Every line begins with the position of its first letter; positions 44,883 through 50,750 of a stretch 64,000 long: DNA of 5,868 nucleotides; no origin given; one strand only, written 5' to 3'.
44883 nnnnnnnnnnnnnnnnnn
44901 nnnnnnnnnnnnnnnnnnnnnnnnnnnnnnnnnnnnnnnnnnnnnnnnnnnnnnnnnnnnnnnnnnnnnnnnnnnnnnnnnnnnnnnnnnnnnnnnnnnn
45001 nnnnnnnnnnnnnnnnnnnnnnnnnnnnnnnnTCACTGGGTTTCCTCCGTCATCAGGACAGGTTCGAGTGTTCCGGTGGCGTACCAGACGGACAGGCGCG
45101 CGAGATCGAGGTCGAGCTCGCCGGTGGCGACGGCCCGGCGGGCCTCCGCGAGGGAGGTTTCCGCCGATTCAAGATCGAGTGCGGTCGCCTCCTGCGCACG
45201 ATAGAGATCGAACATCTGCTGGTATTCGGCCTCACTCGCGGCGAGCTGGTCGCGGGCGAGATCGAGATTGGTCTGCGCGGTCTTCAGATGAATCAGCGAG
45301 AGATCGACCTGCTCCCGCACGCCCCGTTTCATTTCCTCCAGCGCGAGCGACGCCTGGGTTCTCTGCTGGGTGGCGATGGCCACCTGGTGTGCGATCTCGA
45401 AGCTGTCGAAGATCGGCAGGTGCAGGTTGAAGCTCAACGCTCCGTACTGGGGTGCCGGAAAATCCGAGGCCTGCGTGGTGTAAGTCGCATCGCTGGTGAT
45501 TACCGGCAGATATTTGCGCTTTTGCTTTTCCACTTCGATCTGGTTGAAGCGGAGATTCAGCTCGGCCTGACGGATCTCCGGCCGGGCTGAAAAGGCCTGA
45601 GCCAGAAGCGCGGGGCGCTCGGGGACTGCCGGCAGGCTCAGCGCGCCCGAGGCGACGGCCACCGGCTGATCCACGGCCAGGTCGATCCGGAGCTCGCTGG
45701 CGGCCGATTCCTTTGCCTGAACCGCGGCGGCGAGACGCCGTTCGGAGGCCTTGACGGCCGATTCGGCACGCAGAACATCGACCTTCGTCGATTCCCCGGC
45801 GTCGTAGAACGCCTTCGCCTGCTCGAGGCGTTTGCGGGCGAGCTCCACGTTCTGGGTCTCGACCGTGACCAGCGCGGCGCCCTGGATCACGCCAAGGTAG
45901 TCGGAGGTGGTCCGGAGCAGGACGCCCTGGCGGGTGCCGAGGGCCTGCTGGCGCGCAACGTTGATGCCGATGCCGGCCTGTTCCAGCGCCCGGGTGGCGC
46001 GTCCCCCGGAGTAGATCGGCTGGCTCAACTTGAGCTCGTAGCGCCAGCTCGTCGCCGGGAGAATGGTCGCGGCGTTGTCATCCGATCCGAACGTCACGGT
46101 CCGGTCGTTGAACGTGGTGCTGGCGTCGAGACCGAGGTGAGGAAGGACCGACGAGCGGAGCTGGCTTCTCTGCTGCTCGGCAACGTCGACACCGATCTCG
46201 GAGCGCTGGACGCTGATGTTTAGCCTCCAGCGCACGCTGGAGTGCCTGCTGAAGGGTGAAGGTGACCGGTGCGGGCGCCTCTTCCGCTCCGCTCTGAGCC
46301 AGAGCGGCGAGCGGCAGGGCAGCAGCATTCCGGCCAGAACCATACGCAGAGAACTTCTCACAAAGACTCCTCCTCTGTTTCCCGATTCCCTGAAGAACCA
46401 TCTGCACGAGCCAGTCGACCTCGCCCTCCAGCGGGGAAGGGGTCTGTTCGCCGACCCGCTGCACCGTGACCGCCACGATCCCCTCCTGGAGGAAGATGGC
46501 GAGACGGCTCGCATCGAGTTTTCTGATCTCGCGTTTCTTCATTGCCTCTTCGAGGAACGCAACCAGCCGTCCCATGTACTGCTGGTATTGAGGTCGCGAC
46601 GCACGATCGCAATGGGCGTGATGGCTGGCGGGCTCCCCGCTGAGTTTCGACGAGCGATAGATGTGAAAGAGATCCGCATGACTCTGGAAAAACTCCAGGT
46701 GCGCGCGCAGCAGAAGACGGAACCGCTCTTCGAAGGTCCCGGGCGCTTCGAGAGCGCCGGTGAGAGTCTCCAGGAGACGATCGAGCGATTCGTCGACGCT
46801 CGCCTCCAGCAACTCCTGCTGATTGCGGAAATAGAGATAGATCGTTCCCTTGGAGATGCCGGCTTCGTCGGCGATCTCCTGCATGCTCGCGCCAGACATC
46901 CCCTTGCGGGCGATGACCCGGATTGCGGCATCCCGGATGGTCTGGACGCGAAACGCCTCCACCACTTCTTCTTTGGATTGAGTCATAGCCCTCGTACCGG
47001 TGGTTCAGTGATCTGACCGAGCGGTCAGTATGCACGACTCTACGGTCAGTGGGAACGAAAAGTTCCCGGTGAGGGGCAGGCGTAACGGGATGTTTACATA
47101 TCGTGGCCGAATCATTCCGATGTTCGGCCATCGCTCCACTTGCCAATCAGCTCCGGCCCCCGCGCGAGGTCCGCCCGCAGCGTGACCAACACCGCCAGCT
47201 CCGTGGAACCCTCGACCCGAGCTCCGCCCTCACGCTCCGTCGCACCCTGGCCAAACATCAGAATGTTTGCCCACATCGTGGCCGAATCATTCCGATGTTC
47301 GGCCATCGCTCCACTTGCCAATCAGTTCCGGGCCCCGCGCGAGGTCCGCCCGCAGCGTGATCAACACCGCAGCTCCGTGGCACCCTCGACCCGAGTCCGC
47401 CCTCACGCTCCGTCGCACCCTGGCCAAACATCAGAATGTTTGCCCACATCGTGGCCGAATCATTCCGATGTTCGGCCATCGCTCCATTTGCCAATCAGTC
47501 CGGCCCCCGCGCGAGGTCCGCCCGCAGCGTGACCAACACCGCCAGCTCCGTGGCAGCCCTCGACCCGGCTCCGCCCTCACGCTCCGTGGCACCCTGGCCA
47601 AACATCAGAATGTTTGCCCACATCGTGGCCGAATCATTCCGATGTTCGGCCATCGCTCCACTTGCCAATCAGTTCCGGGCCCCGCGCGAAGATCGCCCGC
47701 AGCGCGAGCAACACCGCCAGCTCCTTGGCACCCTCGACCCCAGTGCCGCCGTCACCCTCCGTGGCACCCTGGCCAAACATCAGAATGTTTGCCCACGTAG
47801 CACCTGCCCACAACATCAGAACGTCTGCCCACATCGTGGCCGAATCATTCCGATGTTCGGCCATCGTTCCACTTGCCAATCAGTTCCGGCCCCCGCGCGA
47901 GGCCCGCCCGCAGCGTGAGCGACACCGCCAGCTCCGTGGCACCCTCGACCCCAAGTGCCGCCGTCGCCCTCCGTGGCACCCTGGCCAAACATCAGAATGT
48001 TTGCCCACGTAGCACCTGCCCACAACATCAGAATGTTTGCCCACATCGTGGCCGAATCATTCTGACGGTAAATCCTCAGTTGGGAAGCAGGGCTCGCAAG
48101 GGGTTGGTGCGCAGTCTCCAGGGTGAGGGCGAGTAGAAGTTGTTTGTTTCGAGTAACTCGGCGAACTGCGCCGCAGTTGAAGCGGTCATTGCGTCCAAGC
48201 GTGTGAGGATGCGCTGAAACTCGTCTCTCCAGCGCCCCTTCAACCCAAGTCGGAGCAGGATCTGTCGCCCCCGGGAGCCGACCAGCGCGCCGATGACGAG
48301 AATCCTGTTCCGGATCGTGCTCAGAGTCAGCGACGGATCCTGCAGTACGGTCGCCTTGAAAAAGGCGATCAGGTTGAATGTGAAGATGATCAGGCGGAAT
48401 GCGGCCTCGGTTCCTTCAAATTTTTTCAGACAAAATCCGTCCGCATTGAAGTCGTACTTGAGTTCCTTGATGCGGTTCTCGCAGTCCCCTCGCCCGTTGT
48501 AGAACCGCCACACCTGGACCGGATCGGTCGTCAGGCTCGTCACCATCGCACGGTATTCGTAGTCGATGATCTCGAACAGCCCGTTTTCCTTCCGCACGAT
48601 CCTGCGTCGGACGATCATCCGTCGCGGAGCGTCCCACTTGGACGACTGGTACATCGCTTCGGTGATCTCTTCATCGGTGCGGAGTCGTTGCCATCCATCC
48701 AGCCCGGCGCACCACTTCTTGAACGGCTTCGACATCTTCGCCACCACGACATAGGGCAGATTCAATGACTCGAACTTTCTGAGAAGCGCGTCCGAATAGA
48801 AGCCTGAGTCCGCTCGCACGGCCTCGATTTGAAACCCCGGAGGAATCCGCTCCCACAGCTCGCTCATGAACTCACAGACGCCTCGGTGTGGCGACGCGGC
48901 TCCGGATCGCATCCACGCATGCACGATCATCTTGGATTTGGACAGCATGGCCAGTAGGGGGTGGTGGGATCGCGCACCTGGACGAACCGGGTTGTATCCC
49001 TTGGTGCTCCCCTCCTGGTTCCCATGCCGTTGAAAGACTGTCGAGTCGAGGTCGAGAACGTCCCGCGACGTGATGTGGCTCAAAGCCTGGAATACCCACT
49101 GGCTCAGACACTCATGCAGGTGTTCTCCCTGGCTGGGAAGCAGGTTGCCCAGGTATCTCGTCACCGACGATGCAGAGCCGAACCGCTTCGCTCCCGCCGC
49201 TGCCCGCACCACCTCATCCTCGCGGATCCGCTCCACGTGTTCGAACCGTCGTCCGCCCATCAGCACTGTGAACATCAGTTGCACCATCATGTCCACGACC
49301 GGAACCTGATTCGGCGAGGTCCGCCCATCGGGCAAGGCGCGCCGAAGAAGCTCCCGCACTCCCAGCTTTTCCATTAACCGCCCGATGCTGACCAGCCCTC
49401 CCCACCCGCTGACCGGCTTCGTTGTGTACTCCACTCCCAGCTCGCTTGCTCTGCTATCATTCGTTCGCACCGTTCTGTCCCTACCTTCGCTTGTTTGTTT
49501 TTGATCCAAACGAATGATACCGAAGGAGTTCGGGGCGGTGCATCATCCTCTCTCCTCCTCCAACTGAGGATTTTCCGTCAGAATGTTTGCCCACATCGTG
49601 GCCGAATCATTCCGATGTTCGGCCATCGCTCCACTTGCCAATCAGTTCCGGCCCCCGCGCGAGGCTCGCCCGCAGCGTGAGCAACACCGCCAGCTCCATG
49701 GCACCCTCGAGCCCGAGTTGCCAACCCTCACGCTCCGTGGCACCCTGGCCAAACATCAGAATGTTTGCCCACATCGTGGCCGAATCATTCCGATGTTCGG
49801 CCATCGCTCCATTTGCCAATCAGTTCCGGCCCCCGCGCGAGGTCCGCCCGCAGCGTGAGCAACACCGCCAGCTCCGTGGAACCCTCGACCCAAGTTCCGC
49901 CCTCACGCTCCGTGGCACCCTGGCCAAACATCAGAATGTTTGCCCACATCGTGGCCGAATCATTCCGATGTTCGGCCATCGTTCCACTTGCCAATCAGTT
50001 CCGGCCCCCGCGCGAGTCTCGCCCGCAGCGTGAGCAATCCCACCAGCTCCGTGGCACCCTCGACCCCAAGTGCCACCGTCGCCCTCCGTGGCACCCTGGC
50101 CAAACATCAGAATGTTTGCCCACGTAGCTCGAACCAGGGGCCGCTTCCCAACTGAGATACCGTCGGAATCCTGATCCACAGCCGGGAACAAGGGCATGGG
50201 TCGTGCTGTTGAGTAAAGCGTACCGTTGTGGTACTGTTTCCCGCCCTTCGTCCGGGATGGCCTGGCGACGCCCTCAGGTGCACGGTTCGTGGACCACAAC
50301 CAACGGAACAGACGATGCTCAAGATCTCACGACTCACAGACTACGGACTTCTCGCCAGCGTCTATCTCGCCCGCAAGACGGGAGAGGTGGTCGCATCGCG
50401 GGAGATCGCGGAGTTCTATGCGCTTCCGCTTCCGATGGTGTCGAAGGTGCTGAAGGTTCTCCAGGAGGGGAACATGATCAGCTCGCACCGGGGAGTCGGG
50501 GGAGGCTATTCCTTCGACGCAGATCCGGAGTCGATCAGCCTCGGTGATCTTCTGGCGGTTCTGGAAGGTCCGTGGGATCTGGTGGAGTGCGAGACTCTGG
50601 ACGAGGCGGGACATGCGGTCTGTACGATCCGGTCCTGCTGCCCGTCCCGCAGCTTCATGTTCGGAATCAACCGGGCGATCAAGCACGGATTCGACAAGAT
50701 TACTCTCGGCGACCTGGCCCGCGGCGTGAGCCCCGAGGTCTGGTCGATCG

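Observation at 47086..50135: ~175-nt tandem array between the efflux and suf operons carrying a reiterated small minus-strand ORF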

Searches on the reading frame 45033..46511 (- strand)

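Call 53: search_protein_families(library=pfam, proteins=[window:45033-46511:-], max_evalue=0.001)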
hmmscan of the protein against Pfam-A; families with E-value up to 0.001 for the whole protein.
window:45033-46511:- (492 aa): 1 family
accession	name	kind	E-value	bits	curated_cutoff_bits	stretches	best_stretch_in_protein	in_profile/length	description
PF02321.23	OEP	-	3.1e-48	164.5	22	2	98-275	12-183/187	Outer membrane efflux protein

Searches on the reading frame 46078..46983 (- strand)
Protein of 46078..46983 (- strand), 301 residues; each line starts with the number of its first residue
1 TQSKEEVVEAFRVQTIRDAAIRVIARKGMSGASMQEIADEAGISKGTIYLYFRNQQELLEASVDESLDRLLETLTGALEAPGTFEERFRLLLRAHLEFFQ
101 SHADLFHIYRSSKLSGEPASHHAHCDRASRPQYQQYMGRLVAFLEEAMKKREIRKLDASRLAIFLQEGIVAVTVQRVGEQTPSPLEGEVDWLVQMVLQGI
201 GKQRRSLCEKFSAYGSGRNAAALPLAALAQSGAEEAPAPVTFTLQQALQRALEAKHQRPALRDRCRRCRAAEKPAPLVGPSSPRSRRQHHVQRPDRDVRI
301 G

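Call 10: search_protein_families(library=pfam, proteins=[window:46078-46983:-], max_evalue=0.01)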
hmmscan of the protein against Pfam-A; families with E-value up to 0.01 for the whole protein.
window:46078-46983:- (301 aa): 2 families
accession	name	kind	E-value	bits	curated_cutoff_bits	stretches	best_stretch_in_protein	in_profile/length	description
PF00440.29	TetR_N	-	7.7e-18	64.4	24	1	16-61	1-46/47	Bacterial regulatory proteins, tetR family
PF17932.6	TetR_C_24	-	0.0054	17.4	26.4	0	83-165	3-80/114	Tetracyclin repressor-like, C-terminal domain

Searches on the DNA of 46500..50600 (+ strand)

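Call 4: search_rna_families(source=window, start=46500, end=50600, threshold=evalue, max_evalue=1, show_alignments=3)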
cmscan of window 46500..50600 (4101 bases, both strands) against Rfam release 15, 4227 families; matches with E-value up to 1: 7.
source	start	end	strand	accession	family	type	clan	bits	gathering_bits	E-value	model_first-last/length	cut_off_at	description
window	47247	47305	+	RF03362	mir-9436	Gene; miRNA;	-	28.9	80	0.0055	1-66/66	no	mir-9436 microRNA precursor family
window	47420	47478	+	RF03362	mir-9436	Gene; miRNA;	-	28.9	80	0.0055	1-66/66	no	mir-9436 microRNA precursor family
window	47594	47652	+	RF03362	mir-9436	Gene; miRNA;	-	28.9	80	0.0055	1-66/66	no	mir-9436 microRNA precursor family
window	49745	49803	+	RF03362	mir-9436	Gene; miRNA;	-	28.9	80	0.0055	1-66/66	no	mir-9436 microRNA precursor family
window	49920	49978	+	RF03362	mir-9436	Gene; miRNA;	-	28.9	80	0.0055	1-66/66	no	mir-9436 microRNA precursor family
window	47769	47863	+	RF03362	mir-9436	Gene; miRNA;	-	25.2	80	0.058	1-66/66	no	mir-9436 microRNA precursor family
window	48345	48380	-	RF01366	CRISPR-DR53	Gene; CRISPR;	-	23.7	45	0.32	1-37/37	no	CRISPR RNA direct repeat element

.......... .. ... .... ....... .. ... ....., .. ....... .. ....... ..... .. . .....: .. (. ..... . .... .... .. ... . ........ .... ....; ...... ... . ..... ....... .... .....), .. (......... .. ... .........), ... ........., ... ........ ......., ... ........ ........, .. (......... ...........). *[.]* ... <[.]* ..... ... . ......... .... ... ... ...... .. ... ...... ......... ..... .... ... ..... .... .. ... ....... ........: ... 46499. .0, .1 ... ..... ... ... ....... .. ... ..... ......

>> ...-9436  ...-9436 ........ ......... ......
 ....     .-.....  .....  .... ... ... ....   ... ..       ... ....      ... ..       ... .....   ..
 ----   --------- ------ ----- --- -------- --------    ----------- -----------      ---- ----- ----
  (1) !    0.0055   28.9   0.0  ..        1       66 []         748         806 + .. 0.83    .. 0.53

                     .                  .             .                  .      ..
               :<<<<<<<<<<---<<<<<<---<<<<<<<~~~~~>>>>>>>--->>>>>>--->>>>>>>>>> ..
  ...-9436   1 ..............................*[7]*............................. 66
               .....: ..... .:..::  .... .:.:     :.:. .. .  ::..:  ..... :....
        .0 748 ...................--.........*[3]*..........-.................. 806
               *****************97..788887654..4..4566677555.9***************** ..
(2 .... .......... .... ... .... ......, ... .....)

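Call 48: search_dna_similar(query=window:49736-50000:+, collection=plasmids, mode=distant, max_evalue=0.001)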
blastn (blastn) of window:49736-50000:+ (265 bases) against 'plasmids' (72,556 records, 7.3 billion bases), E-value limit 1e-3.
No match.

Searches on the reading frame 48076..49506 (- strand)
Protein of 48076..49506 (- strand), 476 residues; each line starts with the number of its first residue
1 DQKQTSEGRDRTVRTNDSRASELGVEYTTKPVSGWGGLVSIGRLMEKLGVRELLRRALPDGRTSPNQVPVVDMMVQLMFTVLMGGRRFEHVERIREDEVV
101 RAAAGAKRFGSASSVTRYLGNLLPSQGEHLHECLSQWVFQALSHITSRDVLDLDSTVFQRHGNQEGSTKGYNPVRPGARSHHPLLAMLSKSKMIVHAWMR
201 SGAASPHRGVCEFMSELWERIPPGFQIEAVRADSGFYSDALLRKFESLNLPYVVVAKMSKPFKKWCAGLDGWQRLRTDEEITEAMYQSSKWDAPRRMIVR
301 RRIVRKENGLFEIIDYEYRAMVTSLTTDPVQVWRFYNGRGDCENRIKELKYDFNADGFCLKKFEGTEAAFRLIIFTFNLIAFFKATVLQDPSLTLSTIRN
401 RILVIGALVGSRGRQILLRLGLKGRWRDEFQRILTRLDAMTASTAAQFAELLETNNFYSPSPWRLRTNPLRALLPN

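Call 10: search_protein_families(library=pfam, proteins=[window:48076-49506:-], max_evalue=0.01)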
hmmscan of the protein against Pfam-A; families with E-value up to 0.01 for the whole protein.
window:48076-49506:- (476 aa): 2 families
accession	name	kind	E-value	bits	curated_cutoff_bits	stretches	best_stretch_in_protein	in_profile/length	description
PF13701.12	DDE_Tnp_1_4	-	4.3e-52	177.2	34.7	1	24-440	10-433/435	Transposase DDE domain group 1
PF01609.27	DDE_Tnp_1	-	1.3e-16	61.4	23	1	147-379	3-200/200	Transposase DDE domain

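Call 49: search_dna_similar(query=window:48076-49506:-, collection=plasmids, mode=protein, max_rows=15)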
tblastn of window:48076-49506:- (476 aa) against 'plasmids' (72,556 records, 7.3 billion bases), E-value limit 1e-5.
Records with a match: 3665; places in all: 3987; records where one place covers at least 80% of the query: 3021.
Best place of each record, by identity: <60% 3665.
By first word of the organism name: Klebsiella 1460; Escherichia 1080; Salmonella 383; Enterobacter 176; Enterococcus 144; Citrobacter 62; Shigella 61; Providencia 41; Pseudosulfitobacter 30; Raoultella 14; and 66 more.
By predicted mobility (MOB-suite, as given by PLSDB): conjugative 2842; non-mobilizable 523; mobilizable 300.
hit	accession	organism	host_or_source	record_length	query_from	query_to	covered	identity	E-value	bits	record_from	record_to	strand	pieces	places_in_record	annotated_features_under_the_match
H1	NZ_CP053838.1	Aliarcobacter faecis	Cell culture,Human septic tank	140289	12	427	87%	34.1%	1e-69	248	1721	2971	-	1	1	IS1380 family transposase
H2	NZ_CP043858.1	Aliarcobacter cibarius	cell culture,Poultry carcass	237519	17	427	86%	32.5%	4e-62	226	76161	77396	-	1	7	IS1380 family transposase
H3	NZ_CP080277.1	Phaeobacter piscinae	-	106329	3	442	92%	25.9%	4e-21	104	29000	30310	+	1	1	IS1380 family transposase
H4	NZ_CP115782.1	Paracoccus aerodenitrificans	cell culture,sediment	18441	8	442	91%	26.2%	4e-20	101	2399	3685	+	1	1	none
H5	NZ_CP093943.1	Enterococcus faecium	Homo sapiens,blood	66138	21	458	92%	25.1%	1e-19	100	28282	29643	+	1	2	IS1380-like element ISSsu5 family transposase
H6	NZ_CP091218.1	Enterococcus faecium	Homo sapiens,whole organism,fecal sample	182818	21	458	92%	25.1%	1e-19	100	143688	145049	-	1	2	IS1380-like element ISSsu5 family transposase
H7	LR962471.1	Enterococcus faecalis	-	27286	21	458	92%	25.1%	1e-19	100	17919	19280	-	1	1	none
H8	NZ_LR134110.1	Enterococcus faecium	-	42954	21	458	92%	25.1%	1e-19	100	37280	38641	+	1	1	IS1380-like element ISSsu5 family transposase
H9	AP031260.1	Enterococcus faecium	-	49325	21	458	92%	25.1%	1e-19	100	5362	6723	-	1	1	IS1380-like element ISEcp1 family transposase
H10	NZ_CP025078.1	Enterococcus faecium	Moschus berezovskii,Heart, liver and ...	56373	21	458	92%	25.1%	1e-19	100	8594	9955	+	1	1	IS1380-like element ISSsu5 family transposase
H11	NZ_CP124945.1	Enterococcus faecalis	Homo sapiens,urine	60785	21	458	92%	25.1%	1e-19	100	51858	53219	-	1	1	IS1380-like element ISSsu5 family transposase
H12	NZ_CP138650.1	Enterococcus faecalis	animal,Pig rectum feces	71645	21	458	92%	25.1%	1e-19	100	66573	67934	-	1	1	IS1380-like element ISSsu5 family transposase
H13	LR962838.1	Enterococcus faecalis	-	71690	21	458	92%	25.1%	1e-19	100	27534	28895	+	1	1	none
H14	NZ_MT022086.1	Enterococcus faecium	-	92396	21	458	92%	25.1%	1e-19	100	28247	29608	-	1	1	IS1380-like element ISSsu5 family transposase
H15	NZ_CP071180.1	Listeria innocua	bacterial culture,food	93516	21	458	92%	25.1%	1e-19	100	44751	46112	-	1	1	IS1380-like element ISSsu5 family transposase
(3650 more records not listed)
